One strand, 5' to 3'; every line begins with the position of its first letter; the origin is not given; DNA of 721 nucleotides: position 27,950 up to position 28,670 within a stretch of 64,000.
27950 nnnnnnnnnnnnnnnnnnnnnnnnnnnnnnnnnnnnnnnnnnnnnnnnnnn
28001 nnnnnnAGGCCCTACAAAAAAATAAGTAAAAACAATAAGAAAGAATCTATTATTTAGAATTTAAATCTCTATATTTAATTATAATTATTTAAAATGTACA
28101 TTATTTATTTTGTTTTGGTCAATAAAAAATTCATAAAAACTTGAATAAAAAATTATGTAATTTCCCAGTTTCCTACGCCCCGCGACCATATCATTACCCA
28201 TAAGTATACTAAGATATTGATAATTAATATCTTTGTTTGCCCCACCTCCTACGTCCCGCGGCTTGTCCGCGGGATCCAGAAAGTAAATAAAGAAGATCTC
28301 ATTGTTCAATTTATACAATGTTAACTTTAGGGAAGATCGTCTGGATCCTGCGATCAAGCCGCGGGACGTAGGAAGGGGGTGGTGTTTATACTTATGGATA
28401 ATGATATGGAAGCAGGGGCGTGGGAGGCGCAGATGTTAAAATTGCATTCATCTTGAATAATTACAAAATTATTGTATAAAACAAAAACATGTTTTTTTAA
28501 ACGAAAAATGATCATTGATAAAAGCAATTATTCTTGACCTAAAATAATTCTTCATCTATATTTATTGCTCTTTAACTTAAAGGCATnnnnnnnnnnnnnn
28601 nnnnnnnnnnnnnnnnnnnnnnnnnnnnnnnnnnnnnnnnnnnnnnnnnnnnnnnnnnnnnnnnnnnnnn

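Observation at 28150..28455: Family-C GC-rich palindromic MITE with a nested insertion (element within element)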

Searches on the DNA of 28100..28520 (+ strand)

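Call 74: search_rna_families(source=window, start=28100, end=28520, threshold=evalue, max_evalue=1)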
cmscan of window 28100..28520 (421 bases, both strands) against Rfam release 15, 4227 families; matches with E-value up to 1: 4.
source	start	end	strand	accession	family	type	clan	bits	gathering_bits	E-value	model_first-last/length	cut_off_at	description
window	28243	28375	-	RF04230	mir-9261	Gene; miRNA;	-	38.7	86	1.4e-06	1-92/92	no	mir-9261 microRNA precursor family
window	28247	28375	+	RF04230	mir-9261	Gene; miRNA;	-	36.4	86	5.9e-06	1-92/92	no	mir-9261 microRNA precursor family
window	28251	28369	-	RF03693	MIR1919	Gene; miRNA;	-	26.8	85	0.0025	1-123/123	no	MIR1919 microRNA precursor family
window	28206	28387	+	RF03922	MIR2119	Gene; miRNA;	-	26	73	0.28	1-188/188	no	MIR2119 microRNA precursor family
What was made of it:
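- Tried and rejected: A permissive scan of the locus gave only sub-threshold plant and animal miRNA-precursor hits, which are artefacts of a long hairpin (call 74).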

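Call 76: search_dna_similar(query=window:28149-28472:+, collection=plasmids, mode=distant, max_evalue=0.001, max_rows=30)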
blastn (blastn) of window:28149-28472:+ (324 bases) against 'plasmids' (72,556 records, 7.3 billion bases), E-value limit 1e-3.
No match.
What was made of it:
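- On Coxiella QMITE2: Plasmid BLAST found nothing (call 76).
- Tried and rejected: BLAST of the composite against plasmids found no match (call 76).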
